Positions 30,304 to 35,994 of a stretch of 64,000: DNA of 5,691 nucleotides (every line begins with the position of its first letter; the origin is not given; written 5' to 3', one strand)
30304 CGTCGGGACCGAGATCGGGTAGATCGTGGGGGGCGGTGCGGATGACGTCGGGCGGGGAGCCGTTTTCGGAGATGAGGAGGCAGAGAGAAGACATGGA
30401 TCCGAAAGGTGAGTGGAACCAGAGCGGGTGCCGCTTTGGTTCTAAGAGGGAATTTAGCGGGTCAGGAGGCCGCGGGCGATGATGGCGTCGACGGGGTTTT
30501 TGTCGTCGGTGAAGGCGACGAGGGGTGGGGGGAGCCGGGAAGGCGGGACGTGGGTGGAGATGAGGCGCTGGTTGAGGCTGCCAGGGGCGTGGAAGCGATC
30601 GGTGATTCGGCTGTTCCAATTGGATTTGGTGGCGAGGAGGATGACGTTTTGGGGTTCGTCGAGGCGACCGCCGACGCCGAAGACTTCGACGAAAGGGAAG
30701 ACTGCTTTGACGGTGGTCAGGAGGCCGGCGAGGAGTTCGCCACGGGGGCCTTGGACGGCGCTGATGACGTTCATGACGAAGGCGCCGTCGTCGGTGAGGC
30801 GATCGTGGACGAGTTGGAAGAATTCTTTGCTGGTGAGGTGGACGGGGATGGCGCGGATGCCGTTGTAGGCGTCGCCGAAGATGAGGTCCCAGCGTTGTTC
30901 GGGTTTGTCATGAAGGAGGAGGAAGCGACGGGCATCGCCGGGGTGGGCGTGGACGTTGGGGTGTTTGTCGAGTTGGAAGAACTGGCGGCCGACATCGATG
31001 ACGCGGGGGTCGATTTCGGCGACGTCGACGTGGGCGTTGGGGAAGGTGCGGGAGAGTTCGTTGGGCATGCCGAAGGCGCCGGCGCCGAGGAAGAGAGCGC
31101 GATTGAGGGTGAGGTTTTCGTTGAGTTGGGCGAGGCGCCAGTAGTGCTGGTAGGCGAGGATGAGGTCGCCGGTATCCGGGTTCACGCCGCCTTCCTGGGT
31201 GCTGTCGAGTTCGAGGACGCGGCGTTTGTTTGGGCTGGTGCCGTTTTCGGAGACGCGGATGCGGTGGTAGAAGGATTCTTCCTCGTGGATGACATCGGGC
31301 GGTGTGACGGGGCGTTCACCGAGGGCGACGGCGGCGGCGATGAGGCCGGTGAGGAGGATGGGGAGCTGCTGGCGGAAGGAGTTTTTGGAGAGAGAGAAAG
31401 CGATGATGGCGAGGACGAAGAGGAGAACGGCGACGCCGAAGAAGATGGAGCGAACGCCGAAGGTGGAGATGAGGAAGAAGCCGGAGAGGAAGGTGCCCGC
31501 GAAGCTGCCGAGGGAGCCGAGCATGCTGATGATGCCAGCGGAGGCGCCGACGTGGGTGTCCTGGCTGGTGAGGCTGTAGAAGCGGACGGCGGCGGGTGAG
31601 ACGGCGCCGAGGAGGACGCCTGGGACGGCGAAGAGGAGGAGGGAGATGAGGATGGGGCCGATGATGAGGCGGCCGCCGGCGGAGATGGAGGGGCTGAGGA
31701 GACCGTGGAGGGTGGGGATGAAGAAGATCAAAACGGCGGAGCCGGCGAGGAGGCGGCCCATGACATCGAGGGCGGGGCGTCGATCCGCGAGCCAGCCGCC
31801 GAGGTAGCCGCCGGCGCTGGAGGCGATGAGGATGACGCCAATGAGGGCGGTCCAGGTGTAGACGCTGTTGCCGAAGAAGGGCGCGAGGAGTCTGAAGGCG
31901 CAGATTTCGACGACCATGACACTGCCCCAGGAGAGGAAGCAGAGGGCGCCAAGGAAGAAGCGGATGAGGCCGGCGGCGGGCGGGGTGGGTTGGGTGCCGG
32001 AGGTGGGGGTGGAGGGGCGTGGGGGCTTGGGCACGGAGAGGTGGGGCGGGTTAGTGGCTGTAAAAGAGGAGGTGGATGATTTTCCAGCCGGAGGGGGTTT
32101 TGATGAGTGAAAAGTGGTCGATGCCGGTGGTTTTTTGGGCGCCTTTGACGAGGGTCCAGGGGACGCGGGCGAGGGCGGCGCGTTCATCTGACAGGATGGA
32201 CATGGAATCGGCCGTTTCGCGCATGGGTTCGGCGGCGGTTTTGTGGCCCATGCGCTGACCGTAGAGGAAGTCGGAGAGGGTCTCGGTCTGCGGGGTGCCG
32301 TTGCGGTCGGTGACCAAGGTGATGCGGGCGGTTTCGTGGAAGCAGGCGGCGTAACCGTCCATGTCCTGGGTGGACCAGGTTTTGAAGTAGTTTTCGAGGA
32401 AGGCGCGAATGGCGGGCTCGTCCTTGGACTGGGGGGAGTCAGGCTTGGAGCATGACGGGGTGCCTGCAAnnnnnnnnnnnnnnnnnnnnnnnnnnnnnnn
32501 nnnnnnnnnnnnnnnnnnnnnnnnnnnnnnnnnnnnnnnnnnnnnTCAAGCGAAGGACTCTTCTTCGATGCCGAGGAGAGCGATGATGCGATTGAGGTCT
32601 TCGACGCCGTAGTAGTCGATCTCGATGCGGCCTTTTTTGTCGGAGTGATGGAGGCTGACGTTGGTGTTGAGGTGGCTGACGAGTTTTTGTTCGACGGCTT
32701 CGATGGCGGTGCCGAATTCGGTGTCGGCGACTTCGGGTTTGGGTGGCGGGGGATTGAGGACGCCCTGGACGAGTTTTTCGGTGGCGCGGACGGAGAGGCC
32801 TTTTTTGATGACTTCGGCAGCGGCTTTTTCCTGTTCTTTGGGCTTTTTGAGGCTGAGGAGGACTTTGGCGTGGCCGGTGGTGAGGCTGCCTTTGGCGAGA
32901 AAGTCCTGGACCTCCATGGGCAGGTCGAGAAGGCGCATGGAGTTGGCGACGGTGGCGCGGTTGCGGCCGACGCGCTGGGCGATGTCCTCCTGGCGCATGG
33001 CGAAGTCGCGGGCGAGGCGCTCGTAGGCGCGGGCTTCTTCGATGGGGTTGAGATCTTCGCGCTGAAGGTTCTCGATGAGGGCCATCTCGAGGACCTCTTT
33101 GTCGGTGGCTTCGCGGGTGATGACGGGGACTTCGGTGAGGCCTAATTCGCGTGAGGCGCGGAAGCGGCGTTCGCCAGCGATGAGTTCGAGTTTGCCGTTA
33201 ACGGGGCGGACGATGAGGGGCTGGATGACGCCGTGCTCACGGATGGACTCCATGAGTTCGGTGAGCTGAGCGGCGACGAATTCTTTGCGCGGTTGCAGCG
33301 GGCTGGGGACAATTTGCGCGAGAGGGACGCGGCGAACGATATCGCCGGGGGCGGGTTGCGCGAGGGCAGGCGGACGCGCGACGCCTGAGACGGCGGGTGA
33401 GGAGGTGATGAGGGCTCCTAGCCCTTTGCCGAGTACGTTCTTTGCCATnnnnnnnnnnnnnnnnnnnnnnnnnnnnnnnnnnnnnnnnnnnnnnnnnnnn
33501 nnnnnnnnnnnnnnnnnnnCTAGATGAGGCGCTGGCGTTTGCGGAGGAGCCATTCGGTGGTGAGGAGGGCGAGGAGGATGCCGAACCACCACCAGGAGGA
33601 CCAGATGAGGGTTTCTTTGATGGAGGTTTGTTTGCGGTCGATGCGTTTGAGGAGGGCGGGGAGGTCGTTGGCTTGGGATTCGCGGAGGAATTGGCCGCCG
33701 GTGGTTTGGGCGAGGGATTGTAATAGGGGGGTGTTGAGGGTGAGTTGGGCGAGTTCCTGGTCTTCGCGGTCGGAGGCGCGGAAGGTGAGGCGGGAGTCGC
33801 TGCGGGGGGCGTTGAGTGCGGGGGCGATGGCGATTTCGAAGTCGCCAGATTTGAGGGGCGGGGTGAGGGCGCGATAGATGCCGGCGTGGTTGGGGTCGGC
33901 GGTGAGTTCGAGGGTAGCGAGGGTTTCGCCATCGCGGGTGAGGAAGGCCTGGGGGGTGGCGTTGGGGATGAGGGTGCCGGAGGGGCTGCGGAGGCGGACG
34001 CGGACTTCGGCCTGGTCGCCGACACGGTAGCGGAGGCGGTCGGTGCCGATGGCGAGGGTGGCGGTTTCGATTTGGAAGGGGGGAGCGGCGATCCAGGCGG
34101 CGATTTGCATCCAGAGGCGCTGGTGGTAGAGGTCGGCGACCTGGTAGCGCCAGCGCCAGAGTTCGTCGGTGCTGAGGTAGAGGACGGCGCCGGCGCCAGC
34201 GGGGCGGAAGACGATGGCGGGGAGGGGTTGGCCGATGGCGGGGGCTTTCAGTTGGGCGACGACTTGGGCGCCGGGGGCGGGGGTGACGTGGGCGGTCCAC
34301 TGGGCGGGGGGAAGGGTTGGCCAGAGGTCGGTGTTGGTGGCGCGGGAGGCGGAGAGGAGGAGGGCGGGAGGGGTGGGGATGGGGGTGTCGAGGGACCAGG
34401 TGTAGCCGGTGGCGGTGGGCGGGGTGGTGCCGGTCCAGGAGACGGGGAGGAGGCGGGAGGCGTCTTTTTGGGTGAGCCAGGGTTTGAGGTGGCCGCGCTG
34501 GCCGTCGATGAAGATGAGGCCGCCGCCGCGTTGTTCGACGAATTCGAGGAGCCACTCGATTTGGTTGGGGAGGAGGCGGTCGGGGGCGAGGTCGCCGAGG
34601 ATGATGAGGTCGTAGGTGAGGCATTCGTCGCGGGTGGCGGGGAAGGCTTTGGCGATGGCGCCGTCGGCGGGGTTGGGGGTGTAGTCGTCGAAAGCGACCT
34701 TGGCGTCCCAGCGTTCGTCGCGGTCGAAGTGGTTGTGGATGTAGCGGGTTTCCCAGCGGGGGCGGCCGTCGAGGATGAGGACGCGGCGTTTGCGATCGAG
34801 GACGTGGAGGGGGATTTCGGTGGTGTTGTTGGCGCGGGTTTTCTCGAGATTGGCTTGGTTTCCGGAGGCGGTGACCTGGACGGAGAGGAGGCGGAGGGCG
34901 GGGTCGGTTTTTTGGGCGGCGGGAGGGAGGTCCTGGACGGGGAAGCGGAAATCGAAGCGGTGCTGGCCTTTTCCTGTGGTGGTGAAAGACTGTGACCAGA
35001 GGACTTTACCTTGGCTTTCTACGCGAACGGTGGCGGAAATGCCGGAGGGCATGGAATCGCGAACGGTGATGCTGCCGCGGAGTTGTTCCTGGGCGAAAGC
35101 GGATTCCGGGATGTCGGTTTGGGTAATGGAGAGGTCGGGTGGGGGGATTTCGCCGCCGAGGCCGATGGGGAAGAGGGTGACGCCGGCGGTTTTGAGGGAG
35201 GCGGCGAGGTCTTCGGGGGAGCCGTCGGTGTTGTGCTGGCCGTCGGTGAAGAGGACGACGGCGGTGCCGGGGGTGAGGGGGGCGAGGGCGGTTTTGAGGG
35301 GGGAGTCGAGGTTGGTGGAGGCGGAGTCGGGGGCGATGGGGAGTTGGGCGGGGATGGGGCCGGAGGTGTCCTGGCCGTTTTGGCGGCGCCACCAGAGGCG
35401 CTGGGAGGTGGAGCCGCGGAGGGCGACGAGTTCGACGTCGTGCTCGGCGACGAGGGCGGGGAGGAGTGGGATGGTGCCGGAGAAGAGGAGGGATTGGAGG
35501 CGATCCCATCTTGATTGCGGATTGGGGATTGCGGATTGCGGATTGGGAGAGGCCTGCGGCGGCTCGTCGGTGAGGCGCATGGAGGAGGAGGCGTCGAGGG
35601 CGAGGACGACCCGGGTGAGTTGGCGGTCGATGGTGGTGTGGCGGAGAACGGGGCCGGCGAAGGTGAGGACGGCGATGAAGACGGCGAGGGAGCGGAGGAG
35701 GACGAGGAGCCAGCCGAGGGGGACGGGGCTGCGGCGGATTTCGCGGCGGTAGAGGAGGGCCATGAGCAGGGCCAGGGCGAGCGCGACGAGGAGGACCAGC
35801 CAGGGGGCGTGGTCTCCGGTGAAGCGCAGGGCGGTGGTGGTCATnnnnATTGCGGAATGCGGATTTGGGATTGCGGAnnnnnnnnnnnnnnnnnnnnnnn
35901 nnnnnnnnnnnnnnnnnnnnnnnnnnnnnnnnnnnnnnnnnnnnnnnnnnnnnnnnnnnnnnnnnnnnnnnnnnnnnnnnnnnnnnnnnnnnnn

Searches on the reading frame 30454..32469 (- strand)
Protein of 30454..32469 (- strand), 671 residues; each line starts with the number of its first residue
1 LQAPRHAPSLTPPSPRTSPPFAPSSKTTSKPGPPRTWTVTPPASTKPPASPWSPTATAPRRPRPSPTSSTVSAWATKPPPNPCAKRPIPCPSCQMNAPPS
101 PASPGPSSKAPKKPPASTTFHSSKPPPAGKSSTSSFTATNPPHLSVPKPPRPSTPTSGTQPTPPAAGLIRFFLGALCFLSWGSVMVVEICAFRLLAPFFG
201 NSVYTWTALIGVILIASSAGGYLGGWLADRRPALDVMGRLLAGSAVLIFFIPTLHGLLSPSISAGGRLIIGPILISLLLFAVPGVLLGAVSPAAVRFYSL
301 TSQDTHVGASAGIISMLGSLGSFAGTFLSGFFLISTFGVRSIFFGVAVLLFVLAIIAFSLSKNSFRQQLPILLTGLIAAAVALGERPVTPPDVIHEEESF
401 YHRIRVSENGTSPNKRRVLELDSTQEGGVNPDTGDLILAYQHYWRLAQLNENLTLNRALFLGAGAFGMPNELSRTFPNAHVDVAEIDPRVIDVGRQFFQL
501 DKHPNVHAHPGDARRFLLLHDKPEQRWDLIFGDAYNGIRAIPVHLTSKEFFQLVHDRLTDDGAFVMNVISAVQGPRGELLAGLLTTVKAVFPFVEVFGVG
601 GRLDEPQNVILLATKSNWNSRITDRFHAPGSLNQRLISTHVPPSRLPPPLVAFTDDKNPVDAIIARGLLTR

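Call 14: search_protein_families(library=pfam, proteins=[window:30454-32469:-], max_evalue=0.01)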
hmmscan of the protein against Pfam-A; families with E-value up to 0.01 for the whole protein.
window:30454-32469:- (671 aa): 2 families
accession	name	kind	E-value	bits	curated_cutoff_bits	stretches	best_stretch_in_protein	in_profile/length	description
PF07690.21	MFS_1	-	4.6e-07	29.5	33.4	1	271-360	83-171/347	Major Facilitator Superfamily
PF01564.23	Spermine_synth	-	1.4e-05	25.2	22.9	1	459-567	23-131/186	Spermine/spermidine synthase domain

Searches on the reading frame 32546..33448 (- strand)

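Call 14: search_protein_families(library=pfam, proteins=[window:32546-33448:-], max_evalue=0.01)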
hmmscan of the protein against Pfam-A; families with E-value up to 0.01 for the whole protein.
window:32546-33448:- (300 aa): 6 families
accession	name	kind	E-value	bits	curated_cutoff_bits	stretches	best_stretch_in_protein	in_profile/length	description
PF17762.8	HTH_ParB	-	6.3e-38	129.5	22.6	1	131-229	1-99/102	ParB HTH domain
PF02195.25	ParB_N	-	1.4e-31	108.8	26.3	1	38-129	3-95/95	ParB N-terminal domain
PF23552.2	ParB_C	-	1.6e-07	31.1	23.8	1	249-292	5-49/50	ParB dimerisation domain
PF08535.16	KorB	-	0.00018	21.8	22.3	1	151-214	4-66/89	KorB domain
PF20432.4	Xre-like-HTH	-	0.0015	19.2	25.8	0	139-172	12-44/63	Antitoxin Xre-like helix-turn-helix domain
PF10279.14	Latarcin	-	0.0031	18.2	25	1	116-158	19-62/64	Latarcin precursor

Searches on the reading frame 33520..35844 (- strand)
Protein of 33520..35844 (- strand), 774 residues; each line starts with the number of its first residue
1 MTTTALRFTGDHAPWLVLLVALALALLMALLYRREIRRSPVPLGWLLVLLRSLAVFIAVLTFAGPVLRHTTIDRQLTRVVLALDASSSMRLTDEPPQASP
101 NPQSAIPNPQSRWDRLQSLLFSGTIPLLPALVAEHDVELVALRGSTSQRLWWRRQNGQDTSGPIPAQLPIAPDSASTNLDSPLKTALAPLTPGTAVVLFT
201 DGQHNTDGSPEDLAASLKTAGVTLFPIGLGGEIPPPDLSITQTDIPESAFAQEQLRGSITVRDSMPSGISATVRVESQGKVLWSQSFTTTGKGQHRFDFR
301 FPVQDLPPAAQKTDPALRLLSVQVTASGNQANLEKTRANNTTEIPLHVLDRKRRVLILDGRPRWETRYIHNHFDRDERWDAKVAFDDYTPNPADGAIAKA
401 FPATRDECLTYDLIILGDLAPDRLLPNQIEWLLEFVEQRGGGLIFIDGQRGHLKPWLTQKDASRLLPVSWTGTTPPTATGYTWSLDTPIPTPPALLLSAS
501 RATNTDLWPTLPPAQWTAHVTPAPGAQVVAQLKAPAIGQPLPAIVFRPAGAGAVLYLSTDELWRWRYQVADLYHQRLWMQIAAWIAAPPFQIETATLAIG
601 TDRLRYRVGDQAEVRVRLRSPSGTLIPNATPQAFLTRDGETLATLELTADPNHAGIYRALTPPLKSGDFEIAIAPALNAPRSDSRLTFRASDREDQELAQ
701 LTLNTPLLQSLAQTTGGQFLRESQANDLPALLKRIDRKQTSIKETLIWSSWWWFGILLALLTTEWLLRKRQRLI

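Call 14: search_protein_families(library=pfam, proteins=[window:33520-35844:-], max_evalue=0.01)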
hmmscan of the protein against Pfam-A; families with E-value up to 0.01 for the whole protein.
window:33520-35844:- (774 aa): 3 families
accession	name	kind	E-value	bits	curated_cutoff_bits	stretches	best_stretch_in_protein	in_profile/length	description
PF00092.34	VWA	-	5.3e-05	23.9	23.8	1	196-234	107-144/174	von Willebrand factor type A domain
PF24157.1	DUF7408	-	8.4e-05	23.1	27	1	410-474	37-93/174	Domain of unknown function (DUF7408)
PF01835.25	MG2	-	0.0049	17.6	32.8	0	601-654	6-60/96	MG2 domain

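Call 23: find_encoding_contigs(protein=window:33520-35844:-, flank=10000, max_places=10)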
Protein window:33520-35844:- (774 aa): no gene with exactly this product is on record in the collection.
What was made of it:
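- Tried and rejected: Source genome: an exact-protein look-up of the 774-aa product found nothing on record (call 23).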

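Call 24: find_homologous_proteins(query=window:33520-35844:-, max_evalue=1e-10)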
Query window:33520-35844:- (774 aa): 408 proteins with E <= 1e-10 among 8000 candidates; the best 120 are listed.
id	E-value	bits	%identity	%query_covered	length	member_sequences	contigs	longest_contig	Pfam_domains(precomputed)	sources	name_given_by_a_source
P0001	0.0e+0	1713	99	100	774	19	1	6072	-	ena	-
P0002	0.0e+0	1615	95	100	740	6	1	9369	-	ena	-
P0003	0.0e+0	1588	91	100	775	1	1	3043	PF00092.35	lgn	-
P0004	0.0e+0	1544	89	100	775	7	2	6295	PF00092.35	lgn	-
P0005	0.0e+0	1504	85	100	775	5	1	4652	PF00092.35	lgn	-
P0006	0.0e+0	1372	78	100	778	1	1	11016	PF00092.35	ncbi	-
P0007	0.0e+0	1361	78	100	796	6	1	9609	-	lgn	-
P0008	0.0e+0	1346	78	100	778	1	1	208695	PF00092.35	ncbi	-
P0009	0.0e+0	1336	76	100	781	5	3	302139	-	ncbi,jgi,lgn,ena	jgi:hypothetical protein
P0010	0.0e+0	1303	75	99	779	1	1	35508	-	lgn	-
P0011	0.0e+0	1303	74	100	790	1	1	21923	-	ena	-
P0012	0.0e+0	1261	73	100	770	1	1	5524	PF00092.35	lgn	-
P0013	0.0e+0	1256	72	99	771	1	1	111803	-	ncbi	-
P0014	0.0e+0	1096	64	100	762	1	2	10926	PF00092.35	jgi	jgi:hypothetical protein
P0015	4.8e-298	1009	60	100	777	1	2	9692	-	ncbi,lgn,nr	ncbi:MAG: hypothetical protein KDK97_04780 [Verrucomicrobiales bacterium]|nr:hypothetical protein [V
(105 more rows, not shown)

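Call 26: find_encoding_contigs(protein=P0001, flank=6000, max_places=3)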
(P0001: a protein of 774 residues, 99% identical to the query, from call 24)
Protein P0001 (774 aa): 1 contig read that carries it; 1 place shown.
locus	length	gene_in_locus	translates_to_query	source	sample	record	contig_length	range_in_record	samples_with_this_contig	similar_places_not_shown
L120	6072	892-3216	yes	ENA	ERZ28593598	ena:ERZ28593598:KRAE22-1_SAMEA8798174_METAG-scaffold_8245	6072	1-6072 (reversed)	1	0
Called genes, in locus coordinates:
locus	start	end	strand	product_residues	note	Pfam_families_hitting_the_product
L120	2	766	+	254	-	?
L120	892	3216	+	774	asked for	-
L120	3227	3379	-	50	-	-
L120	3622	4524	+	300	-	PF02195:ParB_N, PF17762:HTH_ParB, PF23552:ParB_C (weak)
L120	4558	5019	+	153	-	PF12893:Lumazine_bd_2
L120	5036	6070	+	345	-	?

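Call 27: find_encoding_contigs(protein=P0002, flank=6000, max_places=3)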
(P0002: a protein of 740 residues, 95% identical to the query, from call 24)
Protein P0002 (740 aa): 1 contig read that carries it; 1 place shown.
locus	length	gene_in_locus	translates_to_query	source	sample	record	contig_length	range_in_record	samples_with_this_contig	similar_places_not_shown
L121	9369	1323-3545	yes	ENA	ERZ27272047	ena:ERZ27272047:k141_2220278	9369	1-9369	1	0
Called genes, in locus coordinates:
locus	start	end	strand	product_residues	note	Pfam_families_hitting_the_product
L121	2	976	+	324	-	?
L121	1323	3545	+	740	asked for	-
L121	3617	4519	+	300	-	PF02195:ParB_N, PF17762:HTH_ParB, PF23552:ParB_C (weak)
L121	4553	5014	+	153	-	PF12893:Lumazine_bd_2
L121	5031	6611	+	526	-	PF07690:MFS_1 (faint), PF01564:Spermine_synth (weak)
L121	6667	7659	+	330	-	PF08240:ADH_N, PF00107:ADH_zinc_N, PF13602:ADH_zinc_N_2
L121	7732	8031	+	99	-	PF02416:TatA_B_E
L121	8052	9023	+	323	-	PF03372:Exo_endo_phos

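Call 28: find_encoding_contigs(protein=P0004, flank=6000, max_places=3)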
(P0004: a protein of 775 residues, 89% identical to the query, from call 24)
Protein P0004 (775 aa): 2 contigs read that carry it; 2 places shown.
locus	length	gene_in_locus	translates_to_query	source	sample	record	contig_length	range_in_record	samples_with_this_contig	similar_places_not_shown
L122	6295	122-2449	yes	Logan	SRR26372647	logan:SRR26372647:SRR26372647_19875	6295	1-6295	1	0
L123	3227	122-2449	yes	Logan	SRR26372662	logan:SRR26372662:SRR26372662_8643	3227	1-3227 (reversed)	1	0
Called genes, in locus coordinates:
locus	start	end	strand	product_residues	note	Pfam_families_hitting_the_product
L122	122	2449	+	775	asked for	PF00092:VWA (faint)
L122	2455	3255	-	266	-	PF01026:TatD_DNase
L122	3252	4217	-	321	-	-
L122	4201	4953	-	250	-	PF01738:DLH, PF12146:Hydrolase_4 (faint), PF00561:Abhydrolase_1 (weak), PF00326:Peptidase_S9 (faint)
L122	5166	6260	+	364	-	PF13243:SQHop_cyclase_C (faint)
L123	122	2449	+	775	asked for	PF00092:VWA (faint)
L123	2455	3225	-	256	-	?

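Call 72: find_encoding_contigs(protein=P0006, flank=6000, max_places=1)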
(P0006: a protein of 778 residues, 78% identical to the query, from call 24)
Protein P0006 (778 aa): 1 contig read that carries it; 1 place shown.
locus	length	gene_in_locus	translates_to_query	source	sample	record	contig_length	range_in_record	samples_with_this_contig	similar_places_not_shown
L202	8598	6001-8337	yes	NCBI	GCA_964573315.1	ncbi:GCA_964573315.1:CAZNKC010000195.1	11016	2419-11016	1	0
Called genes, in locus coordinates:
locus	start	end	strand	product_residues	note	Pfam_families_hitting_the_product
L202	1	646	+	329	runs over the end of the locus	PF00005:ABC_tran, PF13304:AAA_21 (faint)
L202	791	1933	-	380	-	PF08240:ADH_N, PF00107:ADH_zinc_N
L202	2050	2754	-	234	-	PF00834:Ribul_P_3_epim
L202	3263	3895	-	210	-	PF01726:LexA_DNA_bind, PF00717:Peptidase_S24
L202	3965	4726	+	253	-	PF13174:TPR_6 (faint), PF13181:TPR_8 (faint), PF13371:TPR_9 (weak), PF13432:TPR_16, PF23914:TPR_CcmH_CycH, PF00515:TPR_1 (weak), PF07719:TPR_2 (weak), PF14559:TPR_19 (weak), +4 more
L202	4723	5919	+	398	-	PF00155:Aminotran_1_2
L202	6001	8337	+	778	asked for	PF00092:VWA (faint)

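Call 73: find_encoding_contigs(protein=P0009, flank=6000, max_places=1)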
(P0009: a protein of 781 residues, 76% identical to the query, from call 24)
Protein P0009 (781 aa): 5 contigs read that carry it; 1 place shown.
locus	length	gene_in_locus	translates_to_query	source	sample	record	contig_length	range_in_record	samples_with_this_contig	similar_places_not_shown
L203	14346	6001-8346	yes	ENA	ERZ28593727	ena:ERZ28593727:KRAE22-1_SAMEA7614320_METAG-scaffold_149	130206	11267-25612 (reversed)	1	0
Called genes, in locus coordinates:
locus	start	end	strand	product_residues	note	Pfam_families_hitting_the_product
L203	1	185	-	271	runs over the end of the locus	PF27226:AF_1845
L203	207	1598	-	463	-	PF01565:FAD_binding_4, PF02913:FAD-oxidase_C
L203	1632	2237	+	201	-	PF18306:LDcluster4, PF03641:Lysine_decarbox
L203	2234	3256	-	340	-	PF00291:PALP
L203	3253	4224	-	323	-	PF24827:AstE_AspA_cat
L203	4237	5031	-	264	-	PF00106:adh_short, PF08659:KR, PF13561:adh_short_C2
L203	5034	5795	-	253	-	PF03328:HpcH_HpaI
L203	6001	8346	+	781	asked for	-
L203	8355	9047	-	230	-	PF08856:DUF1826 (faint)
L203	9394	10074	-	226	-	-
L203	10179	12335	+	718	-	PF00034:Cytochrom_C (faint), PF13442:Cytochrome_CBB3 (faint)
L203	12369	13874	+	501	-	PF23500:DUF7133 (weak)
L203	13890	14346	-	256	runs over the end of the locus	PF03734:YkuD (weak)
